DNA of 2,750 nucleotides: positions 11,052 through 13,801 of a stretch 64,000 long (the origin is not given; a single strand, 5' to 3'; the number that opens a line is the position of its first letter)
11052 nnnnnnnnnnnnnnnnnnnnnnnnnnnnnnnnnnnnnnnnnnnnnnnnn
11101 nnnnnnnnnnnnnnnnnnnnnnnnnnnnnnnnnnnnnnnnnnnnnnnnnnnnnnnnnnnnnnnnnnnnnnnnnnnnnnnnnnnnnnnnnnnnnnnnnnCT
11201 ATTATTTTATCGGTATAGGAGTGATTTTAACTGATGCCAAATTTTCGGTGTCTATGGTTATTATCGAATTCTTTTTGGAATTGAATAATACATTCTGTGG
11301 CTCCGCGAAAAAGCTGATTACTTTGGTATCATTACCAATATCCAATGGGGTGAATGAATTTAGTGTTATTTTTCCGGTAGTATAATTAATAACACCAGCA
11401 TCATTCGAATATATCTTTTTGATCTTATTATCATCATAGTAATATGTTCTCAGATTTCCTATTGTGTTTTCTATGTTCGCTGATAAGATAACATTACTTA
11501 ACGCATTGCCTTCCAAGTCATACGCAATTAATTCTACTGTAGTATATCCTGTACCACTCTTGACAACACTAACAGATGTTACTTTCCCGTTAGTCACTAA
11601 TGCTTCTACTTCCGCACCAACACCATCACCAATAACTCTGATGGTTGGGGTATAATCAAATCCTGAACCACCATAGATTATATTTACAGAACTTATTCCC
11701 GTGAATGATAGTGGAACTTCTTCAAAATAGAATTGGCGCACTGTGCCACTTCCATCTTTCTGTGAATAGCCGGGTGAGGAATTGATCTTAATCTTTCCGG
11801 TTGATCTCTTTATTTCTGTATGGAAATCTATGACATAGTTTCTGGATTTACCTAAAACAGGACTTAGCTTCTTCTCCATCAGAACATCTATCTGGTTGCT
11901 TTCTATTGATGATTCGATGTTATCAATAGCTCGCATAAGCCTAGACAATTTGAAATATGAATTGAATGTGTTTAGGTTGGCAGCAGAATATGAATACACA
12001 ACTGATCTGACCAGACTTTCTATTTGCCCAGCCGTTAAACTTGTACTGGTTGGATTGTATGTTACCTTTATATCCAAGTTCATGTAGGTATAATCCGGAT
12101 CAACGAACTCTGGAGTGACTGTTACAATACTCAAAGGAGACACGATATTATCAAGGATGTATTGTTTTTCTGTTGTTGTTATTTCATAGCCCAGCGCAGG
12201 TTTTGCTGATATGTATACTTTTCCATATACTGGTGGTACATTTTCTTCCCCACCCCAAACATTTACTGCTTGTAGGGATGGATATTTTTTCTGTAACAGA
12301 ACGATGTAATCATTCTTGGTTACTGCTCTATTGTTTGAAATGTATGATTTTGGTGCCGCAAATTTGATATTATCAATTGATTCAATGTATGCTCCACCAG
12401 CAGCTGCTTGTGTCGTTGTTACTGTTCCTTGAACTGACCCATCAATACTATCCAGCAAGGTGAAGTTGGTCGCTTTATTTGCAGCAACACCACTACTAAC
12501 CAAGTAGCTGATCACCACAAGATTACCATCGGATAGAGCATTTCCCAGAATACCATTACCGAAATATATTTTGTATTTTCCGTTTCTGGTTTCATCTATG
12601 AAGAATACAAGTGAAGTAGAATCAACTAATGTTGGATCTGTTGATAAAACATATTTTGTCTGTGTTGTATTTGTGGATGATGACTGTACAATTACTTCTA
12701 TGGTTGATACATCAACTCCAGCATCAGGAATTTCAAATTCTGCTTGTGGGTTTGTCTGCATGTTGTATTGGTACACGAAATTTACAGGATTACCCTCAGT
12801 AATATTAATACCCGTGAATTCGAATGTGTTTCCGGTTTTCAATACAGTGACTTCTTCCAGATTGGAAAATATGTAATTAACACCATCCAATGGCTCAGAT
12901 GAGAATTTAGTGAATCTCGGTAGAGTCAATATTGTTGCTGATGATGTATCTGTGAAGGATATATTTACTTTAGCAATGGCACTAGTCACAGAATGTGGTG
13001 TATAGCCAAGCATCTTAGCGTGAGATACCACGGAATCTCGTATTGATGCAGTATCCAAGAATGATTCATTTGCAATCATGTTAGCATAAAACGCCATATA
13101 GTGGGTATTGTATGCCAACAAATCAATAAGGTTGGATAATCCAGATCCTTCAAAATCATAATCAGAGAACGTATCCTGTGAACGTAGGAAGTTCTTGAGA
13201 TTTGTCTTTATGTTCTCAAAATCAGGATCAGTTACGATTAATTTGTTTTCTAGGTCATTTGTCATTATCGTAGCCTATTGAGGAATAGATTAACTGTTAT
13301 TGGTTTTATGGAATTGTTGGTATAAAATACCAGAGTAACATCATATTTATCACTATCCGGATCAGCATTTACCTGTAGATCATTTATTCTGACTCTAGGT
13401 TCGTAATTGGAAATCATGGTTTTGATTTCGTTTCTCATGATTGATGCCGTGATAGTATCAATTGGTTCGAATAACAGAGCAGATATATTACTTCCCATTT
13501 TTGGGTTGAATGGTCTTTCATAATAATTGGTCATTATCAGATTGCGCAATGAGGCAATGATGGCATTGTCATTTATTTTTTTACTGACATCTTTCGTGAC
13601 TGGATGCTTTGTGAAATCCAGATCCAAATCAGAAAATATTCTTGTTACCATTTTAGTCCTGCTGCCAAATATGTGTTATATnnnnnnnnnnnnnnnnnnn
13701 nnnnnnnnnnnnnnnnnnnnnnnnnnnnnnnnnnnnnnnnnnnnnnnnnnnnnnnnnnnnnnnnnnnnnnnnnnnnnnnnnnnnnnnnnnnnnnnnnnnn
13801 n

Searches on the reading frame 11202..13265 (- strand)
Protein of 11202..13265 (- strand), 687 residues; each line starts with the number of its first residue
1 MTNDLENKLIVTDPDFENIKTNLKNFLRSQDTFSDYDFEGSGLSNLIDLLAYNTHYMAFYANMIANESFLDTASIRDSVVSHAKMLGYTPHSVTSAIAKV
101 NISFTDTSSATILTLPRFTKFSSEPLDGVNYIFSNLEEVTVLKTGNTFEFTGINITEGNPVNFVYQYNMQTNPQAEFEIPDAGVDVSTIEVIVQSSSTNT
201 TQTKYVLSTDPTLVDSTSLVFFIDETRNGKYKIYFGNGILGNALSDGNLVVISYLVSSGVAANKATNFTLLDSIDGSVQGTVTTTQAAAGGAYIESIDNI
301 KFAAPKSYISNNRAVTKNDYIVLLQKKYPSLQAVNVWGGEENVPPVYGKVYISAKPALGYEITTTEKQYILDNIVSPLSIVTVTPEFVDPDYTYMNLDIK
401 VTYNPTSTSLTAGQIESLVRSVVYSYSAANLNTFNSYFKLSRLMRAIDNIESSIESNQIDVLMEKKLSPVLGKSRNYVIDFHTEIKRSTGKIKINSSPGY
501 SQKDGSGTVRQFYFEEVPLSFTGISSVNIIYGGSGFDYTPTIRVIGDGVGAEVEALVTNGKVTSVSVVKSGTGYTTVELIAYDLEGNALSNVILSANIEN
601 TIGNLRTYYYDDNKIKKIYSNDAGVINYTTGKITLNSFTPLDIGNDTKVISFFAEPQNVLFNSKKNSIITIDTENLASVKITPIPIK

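Call 3: search_protein_families(library=pfam, proteins=[window:11202-13265:-], max_evalue=0.1)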
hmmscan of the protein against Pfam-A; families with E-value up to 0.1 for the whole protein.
window:11202-13265:- (687 aa): 3 families
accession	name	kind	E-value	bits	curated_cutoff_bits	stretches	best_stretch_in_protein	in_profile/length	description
PF21379.2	Gp6-like_1st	-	8e-23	80.5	27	1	16-88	2-74/74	Baseplate wedge protein gp6-like, helical domain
PF21871.1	Gp6_C-III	-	0.00022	21.6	27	1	391-458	1-68/76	Baseplate structural protein gp6, C-terminal domain III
PF03510.20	Peptidase_C24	-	0.067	14.1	25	0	138-202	37-96/105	2C endopeptidase (C24) cysteine protease family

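Call 4: search_protein_families(library=phrogs, proteins=[window:11202-13265:-], max_evalue=0.01)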
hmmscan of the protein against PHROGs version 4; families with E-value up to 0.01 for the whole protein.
window:11202-13265:- (687 aa): 6 families
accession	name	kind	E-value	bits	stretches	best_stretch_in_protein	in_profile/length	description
phrog_219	-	tail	1.3e-160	536.9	1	9-678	4-586/598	baseplate wedge subunit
phrog_6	-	tail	2.4e-20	73.7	1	8-459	64-383/548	baseplate wedge subunit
phrog_24789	-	tail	1.1e-17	63.8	1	36-357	31-358/1214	baseplate protein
phrog_1369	-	tail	5.6e-17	62.6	1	55-340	43-317/489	baseplate protein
phrog_10646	-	tail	1.6e-11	43.9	1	14-102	31-120/1142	baseplate wedge subunit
phrog_438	-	tail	6.2e-07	29.9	1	524-582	198-258/478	baseplate wedge subunit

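Call 48: search_dna_similar(query=window:11202-13265:-, collection=phages, mode=protein, max_rows=15)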
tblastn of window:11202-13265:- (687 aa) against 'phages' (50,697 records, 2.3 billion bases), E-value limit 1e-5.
Records with a match: 2455; places in all: 2463; records where one place covers at least 80% of the query: 0.
Best place of each record, by identity: <60% 2455.
By first word of the organism name: Escherichia 633; Synechococcus 374; Klebsiella 320; Salmonella 192; Vibrio 132; Shigella 89; Aeromonas 79; Acinetobacter 71; Cyanophage 61; Enterobacter 59; and 52 more.
By host as written in the record: - 448; Escherichia coli 269; Klebsiella pneumoniae 110; Synechococcus 107; Synechococcus sp. 38; Escherichia coli O157:H7 35; Salmonella enterica 29; Synechococcus sp. WH7803 28; and 535 more.
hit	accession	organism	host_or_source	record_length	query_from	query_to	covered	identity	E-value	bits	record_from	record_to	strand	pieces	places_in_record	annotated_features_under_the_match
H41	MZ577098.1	Methylophilales phage Melnitz-3 EXVC039M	Methylophilales_sp._H5P1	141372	5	514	74%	38.8%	4e-95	328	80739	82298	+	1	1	baseplate wedge subunit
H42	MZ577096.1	Methylophilales phage Melnitz-2 EXVC040M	Methylophilales_sp._H5P1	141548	5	514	74%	38.8%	4e-95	328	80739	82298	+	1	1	baseplate wedge subunit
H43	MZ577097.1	Methylophilales phage Melnitz EXVC044M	Methylophilales_sp._H5P1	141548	5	514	74%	38.8%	4e-95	328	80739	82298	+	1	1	baseplate wedge subunit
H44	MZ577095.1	Methylophilales phage Melnitz-1 EXVC043M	Methylophilales_sp._H5P1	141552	5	514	74%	38.8%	4e-95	328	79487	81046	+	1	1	baseplate wedge subunit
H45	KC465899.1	Pelagibacter phage HTVC008M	Candidatus Pelagibacter ubique HTCC1062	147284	8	513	74%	39.1%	8e-94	324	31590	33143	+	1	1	baseplate wedge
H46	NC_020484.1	Pelagibacter phage HTVC008M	Candidatus Pelagibacter ubique HTCC1062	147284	8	513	74%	39.1%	8e-94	324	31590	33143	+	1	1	baseplate wedge subunit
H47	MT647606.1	Pelagibacter phage Mosig EXVC030M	Candidatus Pelagibacter ubique HTCC1062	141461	7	514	74%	38.2%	6e-94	325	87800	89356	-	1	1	putative baseplate J domain protein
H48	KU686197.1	Synechococcus phage S-CAM3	Synechococcus sp.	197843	3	501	73%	36.8%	4e-76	272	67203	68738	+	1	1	baseplate wedge subunit (x2)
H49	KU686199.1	Synechococcus phage S-CAM3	Synechococcus sp.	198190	3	501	73%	36.8%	4e-76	272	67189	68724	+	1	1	baseplate wedge subunit (x2)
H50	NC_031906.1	Synechococcus phage S-CAM3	Synechococcus sp.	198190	3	501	73%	36.8%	4e-76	272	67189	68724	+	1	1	baseplate wedge subunit (x2)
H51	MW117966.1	Synechococcus phage S-H9-1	Synechococcus sp. MW02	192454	11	482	69%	38.8%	7e-82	290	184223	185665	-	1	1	baseplate wedge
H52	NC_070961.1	Synechococcus phage S-H9-1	Synechococcus sp. MW02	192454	11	482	69%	38.8%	7e-82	290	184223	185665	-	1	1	baseplate wedge subunit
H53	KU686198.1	Synechococcus phage S-CAM3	Synechococcus sp.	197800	3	501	73%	36.7%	2e-75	271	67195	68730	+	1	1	baseplate wedge subunit (x2)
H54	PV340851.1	Synechococcus phage Sf-CH3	Synechococcus sp. WH8102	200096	15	501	71%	36.9%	1e-73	265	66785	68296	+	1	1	baseplate wedge subunit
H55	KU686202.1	Synechococcus phage S-CAM4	Synechococcus sp.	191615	11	497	71%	36.6%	9e-77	274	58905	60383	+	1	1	baseplate wedge subunit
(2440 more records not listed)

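Call 50: get_annotated_region(hit=H46, flank=7000)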
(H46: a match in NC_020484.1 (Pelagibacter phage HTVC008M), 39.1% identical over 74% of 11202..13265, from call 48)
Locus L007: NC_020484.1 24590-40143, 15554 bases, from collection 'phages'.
description: Pelagibacter phage HTVC008M, complete genome.
organism: Pelagibacter phage HTVC008M (NCBI taxid 1283076)
taxonomy: Viruses; Duplodnaviria; Heunggongvirae; Uroviricota; Caudoviricetes; Kyanoviridae
host: Candidatus Pelagibacter ubique HTCC1062; source: -; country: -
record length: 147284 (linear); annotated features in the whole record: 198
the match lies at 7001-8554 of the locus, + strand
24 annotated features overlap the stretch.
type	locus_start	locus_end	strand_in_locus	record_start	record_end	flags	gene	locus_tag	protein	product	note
CDS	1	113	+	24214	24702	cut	-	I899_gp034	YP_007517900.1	DNA endonuclease V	-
CDS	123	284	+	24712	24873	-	-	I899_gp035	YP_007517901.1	hypothetical protein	-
CDS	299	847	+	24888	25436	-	-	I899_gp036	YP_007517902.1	2OG-Fe(II) oxygenase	-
CDS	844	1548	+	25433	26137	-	-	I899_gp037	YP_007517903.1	minor coat protein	-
CDS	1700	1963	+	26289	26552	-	-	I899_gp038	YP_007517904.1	hypothetical protein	-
CDS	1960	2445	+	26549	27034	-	-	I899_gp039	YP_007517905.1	DNA endonuclease V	-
CDS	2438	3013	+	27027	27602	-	-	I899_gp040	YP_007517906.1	spermidine synthase-like protein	methyltransferase domain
CDS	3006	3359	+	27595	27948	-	-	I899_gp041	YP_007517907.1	hypothetical protein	-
CDS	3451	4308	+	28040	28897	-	-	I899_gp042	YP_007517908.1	outer membrane porin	-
CDS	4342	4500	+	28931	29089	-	-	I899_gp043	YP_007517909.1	hypothetical protein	-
CDS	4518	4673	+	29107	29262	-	-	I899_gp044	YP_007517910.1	hypothetical protein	-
CDS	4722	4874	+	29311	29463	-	-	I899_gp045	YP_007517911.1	hypothetical protein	-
CDS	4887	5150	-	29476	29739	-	-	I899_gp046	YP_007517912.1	hypothetical protein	-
CDS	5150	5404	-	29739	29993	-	-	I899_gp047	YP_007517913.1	hypothetical protein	-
CDS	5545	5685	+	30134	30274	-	-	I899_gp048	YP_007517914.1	hypothetical protein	-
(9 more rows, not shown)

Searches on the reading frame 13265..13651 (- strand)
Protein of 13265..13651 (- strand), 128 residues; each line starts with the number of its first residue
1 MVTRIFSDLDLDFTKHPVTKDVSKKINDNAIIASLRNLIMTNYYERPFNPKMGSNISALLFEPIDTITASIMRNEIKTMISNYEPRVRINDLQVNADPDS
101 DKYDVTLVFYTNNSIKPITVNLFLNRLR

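Call 3: search_protein_families(library=pfam, proteins=[window:13265-13651:-], max_evalue=0.1)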
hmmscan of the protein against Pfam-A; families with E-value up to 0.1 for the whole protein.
window:13265-13651:- (128 aa): 2 families
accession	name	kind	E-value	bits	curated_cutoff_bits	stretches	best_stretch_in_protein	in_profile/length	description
PF04965.19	GPW_gp25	-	2.7e-12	46.7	27.2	1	29-107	5-83/96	Baseplate wedge protein gp25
PF24421.1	Ig_J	-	0.0068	16.9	29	1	78-124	3-47/104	Tip attachment protein J, Ig-like domain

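Call 4: search_protein_families(library=phrogs, proteins=[window:13265-13651:-], max_evalue=0.01)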
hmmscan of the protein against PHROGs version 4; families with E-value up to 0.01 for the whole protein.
window:13265-13651:- (128 aa): 3 families
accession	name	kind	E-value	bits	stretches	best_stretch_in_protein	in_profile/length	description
phrog_261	-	tail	2.5e-43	150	1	3-126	19-143/312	baseplate wedge subunit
phrog_43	-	tail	1.5e-15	58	1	29-122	20-114/126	baseplate wedge subunit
phrog_37990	-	tail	5.8e-05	23.9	1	50-108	2-58/80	baseplate wedge subunit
